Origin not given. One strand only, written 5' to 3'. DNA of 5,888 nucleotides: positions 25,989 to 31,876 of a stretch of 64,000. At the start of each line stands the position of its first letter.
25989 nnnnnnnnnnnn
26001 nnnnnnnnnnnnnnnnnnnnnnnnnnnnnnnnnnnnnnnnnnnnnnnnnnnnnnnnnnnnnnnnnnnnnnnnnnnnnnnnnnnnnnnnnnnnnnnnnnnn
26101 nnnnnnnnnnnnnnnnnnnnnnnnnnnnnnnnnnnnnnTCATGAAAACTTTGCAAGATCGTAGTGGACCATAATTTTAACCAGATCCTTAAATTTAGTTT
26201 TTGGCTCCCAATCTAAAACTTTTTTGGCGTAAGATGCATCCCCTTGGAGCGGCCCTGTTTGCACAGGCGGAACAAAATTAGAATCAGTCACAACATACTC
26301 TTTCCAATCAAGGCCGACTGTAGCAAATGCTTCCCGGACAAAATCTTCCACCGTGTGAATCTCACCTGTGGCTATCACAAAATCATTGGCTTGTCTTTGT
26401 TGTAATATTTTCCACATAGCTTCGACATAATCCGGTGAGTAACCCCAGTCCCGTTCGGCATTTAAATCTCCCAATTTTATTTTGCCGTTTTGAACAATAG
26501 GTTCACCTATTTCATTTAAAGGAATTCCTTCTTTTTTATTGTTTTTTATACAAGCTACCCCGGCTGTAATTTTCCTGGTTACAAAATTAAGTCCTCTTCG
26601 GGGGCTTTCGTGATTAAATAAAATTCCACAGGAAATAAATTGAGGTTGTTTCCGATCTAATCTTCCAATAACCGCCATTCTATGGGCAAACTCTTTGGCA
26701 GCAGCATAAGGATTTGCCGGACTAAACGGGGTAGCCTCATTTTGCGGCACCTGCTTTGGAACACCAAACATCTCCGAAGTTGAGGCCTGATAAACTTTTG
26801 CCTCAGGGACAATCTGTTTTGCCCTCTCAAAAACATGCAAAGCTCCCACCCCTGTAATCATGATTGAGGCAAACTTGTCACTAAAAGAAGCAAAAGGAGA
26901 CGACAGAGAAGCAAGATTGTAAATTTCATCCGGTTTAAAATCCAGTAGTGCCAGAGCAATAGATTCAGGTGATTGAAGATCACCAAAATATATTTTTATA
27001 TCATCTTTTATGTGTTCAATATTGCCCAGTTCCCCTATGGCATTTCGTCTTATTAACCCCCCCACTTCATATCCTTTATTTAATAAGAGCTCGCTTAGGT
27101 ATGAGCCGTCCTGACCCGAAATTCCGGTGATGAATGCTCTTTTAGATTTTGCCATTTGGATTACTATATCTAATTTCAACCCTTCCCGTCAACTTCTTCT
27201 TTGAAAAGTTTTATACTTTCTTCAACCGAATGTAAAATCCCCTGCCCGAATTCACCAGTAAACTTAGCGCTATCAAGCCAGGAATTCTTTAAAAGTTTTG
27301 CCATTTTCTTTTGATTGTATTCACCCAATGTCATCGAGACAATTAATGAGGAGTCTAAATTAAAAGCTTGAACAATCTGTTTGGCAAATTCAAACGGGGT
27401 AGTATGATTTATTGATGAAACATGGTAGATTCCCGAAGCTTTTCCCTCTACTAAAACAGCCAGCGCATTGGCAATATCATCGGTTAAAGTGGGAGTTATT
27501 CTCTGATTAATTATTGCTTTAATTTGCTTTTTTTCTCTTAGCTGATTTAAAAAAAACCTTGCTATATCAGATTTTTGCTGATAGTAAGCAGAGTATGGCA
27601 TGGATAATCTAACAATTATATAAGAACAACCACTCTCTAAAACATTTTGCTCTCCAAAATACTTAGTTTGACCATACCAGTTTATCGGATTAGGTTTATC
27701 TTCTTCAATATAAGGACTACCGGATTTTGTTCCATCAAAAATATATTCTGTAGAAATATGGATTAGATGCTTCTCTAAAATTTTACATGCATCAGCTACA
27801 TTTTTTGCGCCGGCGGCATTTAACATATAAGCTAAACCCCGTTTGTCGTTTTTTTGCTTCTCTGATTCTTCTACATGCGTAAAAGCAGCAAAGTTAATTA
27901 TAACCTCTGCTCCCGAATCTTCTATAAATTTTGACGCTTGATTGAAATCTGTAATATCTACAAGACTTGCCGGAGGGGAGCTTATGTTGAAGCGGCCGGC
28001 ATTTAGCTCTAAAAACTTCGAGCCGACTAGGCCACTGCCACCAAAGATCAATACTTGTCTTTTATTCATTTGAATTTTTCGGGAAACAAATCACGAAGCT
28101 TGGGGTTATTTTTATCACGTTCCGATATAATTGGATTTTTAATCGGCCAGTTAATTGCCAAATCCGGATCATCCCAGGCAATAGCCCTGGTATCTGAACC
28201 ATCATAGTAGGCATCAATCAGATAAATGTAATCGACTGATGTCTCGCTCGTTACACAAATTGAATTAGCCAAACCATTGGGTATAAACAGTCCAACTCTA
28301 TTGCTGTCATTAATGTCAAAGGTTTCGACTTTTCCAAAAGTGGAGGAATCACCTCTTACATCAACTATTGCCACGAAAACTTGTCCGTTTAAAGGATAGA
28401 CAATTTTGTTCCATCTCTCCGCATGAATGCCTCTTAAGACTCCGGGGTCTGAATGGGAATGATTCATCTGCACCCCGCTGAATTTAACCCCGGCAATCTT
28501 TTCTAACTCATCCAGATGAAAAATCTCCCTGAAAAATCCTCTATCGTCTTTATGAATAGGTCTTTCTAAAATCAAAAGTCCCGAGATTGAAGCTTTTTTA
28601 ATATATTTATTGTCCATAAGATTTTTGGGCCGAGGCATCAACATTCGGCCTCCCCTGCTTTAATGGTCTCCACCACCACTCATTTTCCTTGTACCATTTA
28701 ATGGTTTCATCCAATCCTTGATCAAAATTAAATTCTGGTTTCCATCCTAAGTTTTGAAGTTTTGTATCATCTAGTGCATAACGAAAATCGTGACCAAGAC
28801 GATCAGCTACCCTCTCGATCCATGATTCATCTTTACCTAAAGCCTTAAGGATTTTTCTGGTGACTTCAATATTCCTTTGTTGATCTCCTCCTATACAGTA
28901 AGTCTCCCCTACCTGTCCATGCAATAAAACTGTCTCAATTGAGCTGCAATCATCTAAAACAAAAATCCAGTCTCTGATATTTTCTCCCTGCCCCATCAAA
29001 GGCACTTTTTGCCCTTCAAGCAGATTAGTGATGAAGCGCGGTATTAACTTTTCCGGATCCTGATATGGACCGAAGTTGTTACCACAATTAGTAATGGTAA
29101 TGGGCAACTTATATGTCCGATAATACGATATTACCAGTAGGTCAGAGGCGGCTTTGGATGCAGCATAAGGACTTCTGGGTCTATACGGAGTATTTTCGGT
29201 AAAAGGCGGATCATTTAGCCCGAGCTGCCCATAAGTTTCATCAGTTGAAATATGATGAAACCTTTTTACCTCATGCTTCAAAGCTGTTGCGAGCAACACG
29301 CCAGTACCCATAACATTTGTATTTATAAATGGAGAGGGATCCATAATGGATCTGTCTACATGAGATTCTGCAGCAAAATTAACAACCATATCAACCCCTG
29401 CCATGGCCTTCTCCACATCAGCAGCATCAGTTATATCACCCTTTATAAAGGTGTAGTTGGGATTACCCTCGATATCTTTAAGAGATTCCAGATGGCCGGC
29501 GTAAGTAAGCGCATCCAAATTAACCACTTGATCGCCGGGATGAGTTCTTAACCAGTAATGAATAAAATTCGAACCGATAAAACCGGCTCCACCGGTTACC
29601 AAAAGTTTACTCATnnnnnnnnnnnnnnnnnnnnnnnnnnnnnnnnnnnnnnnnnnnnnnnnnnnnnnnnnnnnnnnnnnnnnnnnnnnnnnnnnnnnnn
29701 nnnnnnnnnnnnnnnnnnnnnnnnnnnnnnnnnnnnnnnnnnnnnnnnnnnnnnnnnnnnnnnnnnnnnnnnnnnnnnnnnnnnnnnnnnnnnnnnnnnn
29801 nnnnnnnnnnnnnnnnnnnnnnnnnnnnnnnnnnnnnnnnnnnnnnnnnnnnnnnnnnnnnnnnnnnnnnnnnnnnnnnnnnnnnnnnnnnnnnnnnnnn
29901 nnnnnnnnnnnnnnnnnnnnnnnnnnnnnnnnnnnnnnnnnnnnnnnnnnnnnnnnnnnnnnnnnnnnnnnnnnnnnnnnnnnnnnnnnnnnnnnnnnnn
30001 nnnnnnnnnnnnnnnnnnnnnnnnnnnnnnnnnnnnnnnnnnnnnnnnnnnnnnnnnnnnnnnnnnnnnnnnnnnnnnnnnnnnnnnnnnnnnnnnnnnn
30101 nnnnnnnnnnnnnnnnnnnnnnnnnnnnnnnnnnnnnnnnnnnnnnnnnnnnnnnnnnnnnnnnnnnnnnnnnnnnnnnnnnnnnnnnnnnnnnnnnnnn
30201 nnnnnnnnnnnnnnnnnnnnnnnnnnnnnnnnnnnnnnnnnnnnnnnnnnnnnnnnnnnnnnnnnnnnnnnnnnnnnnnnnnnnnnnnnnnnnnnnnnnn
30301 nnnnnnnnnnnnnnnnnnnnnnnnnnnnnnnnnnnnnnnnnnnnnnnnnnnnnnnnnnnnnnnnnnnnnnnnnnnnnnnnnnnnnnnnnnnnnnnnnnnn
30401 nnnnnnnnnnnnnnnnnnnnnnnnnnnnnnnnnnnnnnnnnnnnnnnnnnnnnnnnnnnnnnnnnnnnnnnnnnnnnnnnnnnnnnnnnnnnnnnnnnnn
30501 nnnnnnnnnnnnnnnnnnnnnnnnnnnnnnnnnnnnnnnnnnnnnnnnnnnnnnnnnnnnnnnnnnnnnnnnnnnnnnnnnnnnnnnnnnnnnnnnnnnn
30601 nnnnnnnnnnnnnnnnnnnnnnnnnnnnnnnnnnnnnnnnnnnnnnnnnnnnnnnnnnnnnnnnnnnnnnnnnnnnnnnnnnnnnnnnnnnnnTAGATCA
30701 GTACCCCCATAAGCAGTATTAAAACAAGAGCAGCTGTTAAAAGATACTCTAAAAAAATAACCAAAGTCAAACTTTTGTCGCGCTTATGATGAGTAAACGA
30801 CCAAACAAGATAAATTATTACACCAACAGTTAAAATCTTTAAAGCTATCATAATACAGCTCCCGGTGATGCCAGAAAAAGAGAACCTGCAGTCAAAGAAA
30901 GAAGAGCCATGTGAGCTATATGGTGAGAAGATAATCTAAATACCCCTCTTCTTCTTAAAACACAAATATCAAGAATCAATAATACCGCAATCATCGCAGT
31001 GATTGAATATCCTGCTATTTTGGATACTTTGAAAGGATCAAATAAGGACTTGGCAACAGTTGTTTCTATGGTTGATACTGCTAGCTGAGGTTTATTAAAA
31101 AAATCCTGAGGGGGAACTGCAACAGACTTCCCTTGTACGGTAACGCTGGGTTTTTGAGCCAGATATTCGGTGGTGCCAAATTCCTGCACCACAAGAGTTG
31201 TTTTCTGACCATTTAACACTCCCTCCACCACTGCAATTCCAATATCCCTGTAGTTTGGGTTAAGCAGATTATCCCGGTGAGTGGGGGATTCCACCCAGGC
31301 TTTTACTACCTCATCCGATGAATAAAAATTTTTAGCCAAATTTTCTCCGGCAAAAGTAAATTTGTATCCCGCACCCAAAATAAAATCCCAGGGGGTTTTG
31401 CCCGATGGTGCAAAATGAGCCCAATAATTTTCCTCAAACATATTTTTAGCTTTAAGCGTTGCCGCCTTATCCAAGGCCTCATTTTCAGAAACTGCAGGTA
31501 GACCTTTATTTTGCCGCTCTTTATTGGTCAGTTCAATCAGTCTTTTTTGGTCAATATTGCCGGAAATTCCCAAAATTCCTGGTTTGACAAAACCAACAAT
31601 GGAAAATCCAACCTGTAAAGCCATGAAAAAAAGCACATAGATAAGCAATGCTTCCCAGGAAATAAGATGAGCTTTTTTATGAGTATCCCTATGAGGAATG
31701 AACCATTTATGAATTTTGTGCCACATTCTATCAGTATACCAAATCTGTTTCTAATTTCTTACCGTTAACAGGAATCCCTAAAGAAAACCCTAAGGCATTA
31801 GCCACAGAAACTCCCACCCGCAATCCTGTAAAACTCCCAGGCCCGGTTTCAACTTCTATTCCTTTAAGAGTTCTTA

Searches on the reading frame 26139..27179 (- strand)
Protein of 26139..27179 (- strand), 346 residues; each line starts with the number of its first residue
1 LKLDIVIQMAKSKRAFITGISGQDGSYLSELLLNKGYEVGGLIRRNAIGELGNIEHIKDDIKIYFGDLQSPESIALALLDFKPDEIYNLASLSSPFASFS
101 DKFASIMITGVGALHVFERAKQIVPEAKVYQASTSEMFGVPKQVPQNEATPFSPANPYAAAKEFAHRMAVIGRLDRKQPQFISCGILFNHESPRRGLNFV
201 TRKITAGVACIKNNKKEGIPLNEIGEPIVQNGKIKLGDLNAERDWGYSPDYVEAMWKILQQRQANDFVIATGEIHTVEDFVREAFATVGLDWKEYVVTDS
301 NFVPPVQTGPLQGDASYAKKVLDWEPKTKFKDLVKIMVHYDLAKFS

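Call 8: search_protein_families(library=pfam, proteins=[window:26139-27179:-], max_evalue=0.01)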
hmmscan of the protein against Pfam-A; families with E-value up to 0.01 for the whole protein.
window:26139-27179:- (346 aa): 3 families
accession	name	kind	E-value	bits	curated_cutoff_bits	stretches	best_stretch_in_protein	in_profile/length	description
PF16363.11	GDP_Man_Dehyd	-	2.1e-89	300.7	27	1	16-337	1-332/332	GDP-mannose 4,6 dehydratase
PF01370.27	Epimerase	-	1.6e-46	159.1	20.9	1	16-269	2-239/240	NAD dependent epimerase/dehydratase family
PF04321.23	RmlD_sub_bind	-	1.9e-05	24.3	27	1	16-162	4-129/287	RmlD substrate binding domain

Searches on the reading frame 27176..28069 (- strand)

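Call 8: search_protein_families(library=pfam, proteins=[window:27176-28069:-], max_evalue=0.01)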
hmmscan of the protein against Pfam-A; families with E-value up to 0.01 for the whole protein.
window:27176-28069:- (297 aa): 5 families
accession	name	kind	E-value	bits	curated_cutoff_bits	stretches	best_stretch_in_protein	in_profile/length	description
PF04321.23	RmlD_sub_bind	-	2.7e-59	201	27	1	5-278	2-271/287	RmlD substrate binding domain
PF01370.27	Epimerase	-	5.2e-18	65.8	20.9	1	6-209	1-227/240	NAD dependent epimerase/dehydratase family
PF16363.11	GDP_Man_Dehyd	-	1.5e-09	38.2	27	1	37-152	59-173/332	GDP-mannose 4,6 dehydratase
PF07993.18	NAD_binding_4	-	6.3e-07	29.2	20.1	1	54-160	89-209/258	Male sterility protein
PF02719.21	Polysacc_synt_2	-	4.6e-05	23.2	20.2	1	35-109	59-130/293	Polysaccharide biosynthesis protein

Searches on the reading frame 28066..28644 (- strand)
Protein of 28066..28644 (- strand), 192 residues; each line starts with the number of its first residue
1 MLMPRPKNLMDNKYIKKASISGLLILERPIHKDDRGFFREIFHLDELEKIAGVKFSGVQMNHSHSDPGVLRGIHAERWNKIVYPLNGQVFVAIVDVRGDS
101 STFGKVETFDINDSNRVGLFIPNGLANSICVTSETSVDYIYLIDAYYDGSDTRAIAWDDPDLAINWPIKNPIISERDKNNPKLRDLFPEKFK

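Call 8: search_protein_families(library=pfam, proteins=[window:28066-28644:-], max_evalue=0.01)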
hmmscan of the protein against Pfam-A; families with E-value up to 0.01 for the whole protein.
window:28066-28644:- (192 aa): 1 family
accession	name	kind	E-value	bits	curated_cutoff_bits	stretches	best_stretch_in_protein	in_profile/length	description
PF00908.23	dTDP_sugar_isom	-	6.5e-45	153.3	27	1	18-185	2-168/168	dTDP-4-dehydrorhamnose 3,5-epimerase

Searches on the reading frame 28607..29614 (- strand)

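Call 8: search_protein_families(library=pfam, proteins=[window:28607-29614:-], max_evalue=0.01)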
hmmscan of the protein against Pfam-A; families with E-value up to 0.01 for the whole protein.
window:28607-29614:- (335 aa): 10 families
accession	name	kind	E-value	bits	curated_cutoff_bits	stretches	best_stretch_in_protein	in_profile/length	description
PF16363.11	GDP_Man_Dehyd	-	2.5e-74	251.1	27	1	5-304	1-332/332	GDP-mannose 4,6 dehydratase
PF01370.27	Epimerase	-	1.6e-62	211.5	20.9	1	5-242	2-240/240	NAD dependent epimerase/dehydratase family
PF01073.25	3Beta_HSD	-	7.2e-19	68.3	22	1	5-219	1-218/280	3-beta hydroxysteroid dehydrogenase/isomerase family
PF02719.21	Polysacc_synt_2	-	4.5e-17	62.6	20.2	1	4-126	1-130/293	Polysaccharide biosynthesis protein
PF07993.18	NAD_binding_4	-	5.7e-14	52.3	20.1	1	6-179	1-206/258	Male sterility protein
PF13460.12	NAD_binding_10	-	2.1e-09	37.9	27.2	1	9-159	2-130/184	NAD(P)H-binding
PF04321.23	RmlD_sub_bind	-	4.1e-09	36.4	27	1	3-163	2-138/287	RmlD substrate binding domain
PF05368.20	NmrA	-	0.002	18.2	27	1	2-82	3-78/298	NmrA-like family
PF00106.31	adh_short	-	0.0038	17.2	26.6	0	5-111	4-119/195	short chain dehydrogenase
PF03435.24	Sacchrp_dh_NADP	-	0.0044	17.8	25.1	1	9-84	5-79/129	Saccharopine dehydrogenase NADP binding domain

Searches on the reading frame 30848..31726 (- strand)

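Call 35: search_protein_families(library=pfam, proteins=[window:30848-31726:-], max_evalue=0.001)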
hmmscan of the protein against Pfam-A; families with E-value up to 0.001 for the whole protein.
window:30848-31726:- (292 aa): 1 family
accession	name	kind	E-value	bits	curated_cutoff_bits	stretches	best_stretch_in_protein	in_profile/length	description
PF00188.32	CAP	-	1.7e-19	71.2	21.1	1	65-170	2-106/117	Cysteine-rich secretory protein family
